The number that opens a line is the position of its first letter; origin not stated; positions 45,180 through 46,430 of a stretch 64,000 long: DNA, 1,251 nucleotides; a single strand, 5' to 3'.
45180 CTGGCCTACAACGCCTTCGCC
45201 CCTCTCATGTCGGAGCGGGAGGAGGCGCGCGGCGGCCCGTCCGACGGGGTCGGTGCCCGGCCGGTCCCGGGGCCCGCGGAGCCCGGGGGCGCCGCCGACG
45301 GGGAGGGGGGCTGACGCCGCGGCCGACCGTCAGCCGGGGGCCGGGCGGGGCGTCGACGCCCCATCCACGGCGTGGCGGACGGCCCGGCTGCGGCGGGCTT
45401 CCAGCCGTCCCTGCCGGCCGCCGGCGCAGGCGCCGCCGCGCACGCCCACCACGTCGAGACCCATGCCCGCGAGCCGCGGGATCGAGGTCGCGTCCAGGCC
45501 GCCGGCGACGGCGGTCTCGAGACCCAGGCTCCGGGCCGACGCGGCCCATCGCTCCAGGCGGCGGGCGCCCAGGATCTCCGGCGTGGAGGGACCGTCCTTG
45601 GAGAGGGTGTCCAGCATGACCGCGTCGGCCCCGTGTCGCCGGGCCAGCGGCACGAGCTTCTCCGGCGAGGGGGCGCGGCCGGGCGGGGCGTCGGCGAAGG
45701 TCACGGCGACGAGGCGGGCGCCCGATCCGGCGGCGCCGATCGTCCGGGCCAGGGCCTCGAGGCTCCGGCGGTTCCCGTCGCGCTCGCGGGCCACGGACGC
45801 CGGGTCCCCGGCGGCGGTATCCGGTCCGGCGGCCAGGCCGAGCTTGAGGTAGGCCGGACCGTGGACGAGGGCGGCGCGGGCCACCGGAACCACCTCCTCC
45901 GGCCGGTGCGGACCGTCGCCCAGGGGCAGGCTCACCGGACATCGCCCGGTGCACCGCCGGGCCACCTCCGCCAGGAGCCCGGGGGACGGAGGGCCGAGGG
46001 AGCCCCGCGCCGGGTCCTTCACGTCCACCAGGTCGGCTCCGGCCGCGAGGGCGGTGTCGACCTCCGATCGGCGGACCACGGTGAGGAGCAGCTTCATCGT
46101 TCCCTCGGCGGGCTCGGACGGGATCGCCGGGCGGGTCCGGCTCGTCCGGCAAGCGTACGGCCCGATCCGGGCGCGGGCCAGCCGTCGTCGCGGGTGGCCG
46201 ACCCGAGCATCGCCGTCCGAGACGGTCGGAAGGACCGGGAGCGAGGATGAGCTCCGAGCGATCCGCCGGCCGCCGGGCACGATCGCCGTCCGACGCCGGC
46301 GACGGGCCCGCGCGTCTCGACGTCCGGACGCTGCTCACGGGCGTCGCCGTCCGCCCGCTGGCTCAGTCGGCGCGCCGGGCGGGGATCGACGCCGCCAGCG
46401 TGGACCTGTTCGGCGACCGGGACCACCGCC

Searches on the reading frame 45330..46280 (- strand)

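Call 54: search_protein_families(library=pfam, proteins=[window:45330-46280:-], max_evalue=0.00001)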
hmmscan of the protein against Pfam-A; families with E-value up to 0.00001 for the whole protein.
window:45330-46280:- (316 aa): 1 family
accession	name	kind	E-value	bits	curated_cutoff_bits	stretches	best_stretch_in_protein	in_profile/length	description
PF04476.19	4HFCP_synth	-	1.1e-46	159.9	22.4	1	64-299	1-225/228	4-HFC-P synthase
